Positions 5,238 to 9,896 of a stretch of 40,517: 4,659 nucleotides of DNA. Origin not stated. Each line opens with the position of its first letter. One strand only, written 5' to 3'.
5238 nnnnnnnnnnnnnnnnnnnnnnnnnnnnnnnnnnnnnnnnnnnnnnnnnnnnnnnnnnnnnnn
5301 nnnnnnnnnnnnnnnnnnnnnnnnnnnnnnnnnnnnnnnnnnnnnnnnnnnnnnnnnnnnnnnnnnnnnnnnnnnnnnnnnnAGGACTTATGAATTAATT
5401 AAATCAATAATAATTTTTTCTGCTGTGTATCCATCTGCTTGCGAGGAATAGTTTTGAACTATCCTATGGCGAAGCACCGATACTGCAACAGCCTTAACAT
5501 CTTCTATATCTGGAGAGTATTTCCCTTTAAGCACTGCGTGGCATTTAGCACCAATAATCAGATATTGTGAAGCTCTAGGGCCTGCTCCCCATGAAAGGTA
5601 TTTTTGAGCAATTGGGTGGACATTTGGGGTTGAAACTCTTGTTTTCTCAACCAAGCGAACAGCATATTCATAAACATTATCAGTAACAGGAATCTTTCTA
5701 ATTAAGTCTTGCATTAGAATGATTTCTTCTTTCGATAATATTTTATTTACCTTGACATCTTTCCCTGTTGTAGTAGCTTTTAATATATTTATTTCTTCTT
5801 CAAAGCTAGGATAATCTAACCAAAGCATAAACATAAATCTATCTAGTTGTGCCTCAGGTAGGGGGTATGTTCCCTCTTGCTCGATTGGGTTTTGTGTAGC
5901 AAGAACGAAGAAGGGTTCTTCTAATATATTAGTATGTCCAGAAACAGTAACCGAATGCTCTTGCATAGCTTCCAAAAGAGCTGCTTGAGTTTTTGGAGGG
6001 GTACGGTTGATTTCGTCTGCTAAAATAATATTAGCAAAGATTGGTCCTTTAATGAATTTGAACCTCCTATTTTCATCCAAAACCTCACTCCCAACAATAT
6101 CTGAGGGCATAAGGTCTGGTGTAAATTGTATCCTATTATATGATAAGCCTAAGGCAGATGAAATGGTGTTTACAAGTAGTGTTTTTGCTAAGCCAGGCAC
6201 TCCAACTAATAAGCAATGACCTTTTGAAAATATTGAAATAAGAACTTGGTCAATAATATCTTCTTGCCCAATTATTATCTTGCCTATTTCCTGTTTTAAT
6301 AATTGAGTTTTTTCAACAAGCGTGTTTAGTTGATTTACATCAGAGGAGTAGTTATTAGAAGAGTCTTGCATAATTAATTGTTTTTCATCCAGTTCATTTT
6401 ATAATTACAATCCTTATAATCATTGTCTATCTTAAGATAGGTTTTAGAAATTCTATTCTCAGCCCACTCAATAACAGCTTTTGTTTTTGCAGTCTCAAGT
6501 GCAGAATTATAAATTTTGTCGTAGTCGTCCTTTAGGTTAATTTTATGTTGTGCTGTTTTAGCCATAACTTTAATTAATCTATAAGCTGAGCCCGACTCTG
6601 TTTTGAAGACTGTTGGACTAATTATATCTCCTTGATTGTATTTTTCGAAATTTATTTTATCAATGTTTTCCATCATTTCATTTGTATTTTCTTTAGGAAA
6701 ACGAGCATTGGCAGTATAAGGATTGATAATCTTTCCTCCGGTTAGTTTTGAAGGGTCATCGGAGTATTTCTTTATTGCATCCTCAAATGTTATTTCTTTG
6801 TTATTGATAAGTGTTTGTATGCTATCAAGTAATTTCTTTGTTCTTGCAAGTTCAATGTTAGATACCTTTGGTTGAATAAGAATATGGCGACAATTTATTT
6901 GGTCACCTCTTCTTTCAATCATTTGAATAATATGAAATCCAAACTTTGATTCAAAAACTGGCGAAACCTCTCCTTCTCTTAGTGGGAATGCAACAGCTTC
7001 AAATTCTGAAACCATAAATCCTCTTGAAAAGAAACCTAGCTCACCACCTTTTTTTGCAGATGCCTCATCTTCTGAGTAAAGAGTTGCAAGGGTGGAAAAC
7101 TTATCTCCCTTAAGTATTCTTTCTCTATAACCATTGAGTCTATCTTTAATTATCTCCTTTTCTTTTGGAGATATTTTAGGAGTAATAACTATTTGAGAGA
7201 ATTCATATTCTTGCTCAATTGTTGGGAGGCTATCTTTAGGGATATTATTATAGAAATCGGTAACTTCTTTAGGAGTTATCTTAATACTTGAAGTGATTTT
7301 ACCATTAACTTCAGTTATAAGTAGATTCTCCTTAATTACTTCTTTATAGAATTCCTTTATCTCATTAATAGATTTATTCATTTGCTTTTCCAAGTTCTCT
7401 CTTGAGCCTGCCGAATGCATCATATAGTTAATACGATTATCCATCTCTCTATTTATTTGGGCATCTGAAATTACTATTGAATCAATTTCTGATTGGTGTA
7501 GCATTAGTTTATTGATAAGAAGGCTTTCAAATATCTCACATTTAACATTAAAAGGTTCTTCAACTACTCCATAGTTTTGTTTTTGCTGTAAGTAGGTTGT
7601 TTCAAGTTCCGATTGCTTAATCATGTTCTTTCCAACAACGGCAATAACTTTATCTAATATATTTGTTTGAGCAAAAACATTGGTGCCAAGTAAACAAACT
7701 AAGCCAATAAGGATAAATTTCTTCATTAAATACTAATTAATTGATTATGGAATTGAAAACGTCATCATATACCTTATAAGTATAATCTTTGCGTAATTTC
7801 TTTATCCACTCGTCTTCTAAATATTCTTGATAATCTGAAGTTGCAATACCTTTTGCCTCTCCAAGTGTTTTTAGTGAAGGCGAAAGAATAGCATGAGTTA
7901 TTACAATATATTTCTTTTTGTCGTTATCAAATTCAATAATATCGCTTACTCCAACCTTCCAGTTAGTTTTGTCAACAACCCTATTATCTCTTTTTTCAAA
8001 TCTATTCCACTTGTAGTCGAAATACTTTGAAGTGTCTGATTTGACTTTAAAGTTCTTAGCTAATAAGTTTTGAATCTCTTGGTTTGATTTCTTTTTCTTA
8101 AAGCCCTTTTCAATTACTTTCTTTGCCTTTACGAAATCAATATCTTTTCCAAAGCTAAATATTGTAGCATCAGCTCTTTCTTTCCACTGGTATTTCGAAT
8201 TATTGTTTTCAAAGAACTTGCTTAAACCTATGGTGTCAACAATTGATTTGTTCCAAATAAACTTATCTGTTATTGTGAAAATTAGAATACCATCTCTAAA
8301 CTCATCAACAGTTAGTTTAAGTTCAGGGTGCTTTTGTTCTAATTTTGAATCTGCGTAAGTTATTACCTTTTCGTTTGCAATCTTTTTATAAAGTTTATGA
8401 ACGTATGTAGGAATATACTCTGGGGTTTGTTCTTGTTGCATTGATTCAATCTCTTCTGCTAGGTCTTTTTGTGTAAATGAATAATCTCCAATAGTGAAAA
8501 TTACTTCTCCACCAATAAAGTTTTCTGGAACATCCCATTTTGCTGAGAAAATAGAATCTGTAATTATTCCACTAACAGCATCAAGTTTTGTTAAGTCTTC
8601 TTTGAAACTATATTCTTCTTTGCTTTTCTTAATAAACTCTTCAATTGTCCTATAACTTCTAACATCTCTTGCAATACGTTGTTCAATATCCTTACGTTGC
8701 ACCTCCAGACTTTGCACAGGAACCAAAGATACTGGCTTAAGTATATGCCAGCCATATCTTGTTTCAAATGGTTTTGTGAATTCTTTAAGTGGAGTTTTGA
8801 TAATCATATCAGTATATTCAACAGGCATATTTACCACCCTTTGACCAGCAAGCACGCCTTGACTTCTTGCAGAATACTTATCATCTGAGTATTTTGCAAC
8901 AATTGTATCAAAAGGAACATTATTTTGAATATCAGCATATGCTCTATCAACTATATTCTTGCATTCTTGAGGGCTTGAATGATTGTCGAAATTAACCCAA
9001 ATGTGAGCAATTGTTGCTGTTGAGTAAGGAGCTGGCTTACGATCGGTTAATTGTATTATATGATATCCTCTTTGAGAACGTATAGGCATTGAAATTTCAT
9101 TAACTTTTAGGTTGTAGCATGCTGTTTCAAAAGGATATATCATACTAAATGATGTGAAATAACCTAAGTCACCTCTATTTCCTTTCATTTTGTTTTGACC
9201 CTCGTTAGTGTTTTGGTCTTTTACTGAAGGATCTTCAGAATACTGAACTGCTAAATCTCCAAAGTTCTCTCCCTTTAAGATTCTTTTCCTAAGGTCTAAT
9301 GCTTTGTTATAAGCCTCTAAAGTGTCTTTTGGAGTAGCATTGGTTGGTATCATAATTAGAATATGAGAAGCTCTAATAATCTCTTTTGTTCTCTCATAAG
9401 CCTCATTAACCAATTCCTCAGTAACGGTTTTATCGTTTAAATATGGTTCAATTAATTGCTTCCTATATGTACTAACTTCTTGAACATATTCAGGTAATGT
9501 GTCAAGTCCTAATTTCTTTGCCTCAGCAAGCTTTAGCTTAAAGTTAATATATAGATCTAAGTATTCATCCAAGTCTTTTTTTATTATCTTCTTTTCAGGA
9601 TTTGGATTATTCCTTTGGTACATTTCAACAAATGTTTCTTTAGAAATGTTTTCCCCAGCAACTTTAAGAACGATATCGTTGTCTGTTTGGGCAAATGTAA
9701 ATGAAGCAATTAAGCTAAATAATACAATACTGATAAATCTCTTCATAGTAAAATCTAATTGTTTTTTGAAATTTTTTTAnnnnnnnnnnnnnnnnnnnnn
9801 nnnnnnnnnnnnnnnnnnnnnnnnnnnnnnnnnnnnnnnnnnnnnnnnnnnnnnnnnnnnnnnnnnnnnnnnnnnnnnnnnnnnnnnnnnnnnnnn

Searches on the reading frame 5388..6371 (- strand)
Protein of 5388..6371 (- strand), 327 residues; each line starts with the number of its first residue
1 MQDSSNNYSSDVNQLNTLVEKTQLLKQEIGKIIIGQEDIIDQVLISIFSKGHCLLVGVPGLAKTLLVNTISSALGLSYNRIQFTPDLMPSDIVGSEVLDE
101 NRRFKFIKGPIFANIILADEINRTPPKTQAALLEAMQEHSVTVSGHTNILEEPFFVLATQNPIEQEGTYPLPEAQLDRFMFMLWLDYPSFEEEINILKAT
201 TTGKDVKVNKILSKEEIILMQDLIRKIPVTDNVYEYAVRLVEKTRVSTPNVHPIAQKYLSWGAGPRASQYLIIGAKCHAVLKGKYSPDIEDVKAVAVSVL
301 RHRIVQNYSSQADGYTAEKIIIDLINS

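Call 72: search_protein_families(library=pfam, proteins=[window:5388-6371:-], max_evalue=0.00001)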
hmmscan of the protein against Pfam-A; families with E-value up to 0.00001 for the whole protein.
window:5388-6371:- (327 aa): 5 families
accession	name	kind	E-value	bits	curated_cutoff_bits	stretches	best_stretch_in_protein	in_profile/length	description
PF07726.17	AAA_3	-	6.7e-63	210.9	27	1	52-181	1-131/131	ATPase family associated with various cellular activities (AAA)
PF07728.20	AAA_5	-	4.7e-15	56.2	22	1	52-179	1-139/139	AAA domain (dynein-related subfamily)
PF17863.7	AAA_lid_2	-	2.1e-12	47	22.7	1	254-321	4-71/74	AAA lid domain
PF20030.5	bpMoxR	-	8.8e-09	35.2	27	1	26-201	7-182/205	MoxR domain in the MoxR-vWA-beta-propeller ternary systems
PF00004.35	AAA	-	1.6e-06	29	21.2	1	53-162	1-110/131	ATPase family associated with various cellular activities (AAA)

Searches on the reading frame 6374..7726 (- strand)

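Call 72: search_protein_families(library=pfam, proteins=[window:6374-7726:-], max_evalue=0.00001)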
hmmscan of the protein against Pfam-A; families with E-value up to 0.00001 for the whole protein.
window:6374-7726:- (450 aa): 3 families
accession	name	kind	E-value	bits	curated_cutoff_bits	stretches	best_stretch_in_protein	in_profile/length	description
PF00639.27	Rotamase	-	9.3e-33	113.5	21.7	2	183-270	6-96/97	PPIC-type PPIASE domain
PF13616.12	Rotamase_3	-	2.5e-32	112.3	22.5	2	174-272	16-115/116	PPIC-type PPIASE domain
PF13145.12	Rotamase_2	-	2.9e-06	28.5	27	0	197-275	35-111/121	PPIC-type PPIASE domain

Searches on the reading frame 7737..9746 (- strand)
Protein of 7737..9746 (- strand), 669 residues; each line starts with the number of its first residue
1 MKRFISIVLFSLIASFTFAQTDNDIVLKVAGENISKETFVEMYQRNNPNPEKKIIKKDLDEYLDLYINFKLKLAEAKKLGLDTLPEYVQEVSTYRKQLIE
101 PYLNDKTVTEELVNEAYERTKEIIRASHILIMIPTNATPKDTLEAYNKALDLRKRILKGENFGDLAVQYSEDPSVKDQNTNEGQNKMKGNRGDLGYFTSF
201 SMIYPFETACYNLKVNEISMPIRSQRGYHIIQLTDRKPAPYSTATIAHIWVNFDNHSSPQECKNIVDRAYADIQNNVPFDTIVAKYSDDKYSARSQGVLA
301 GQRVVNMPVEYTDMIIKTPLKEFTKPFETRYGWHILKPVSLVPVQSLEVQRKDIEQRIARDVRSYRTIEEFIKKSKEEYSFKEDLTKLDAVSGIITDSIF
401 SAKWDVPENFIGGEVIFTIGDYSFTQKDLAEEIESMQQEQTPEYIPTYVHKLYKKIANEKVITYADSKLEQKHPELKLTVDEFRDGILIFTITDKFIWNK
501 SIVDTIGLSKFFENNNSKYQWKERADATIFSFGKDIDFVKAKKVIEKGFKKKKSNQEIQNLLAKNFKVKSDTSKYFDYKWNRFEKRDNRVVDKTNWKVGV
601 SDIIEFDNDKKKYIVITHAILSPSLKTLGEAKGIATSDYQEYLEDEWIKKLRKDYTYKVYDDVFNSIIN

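Call 72: search_protein_families(library=pfam, proteins=[window:7737-9746:-], max_evalue=0.00001)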
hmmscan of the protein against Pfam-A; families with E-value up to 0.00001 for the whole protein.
window:7737-9746:- (669 aa): 3 families
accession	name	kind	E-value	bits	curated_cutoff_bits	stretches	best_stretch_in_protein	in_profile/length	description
PF00639.27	Rotamase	-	1.2e-32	113.2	21.7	2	128-235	1-97/97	PPIC-type PPIASE domain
PF13616.12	Rotamase_3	-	3.4e-32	111.9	22.5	2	119-237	11-116/116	PPIC-type PPIASE domain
PF13145.12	Rotamase_2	-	7.8e-07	30.4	27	0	149-239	35-111/121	PPIC-type PPIASE domain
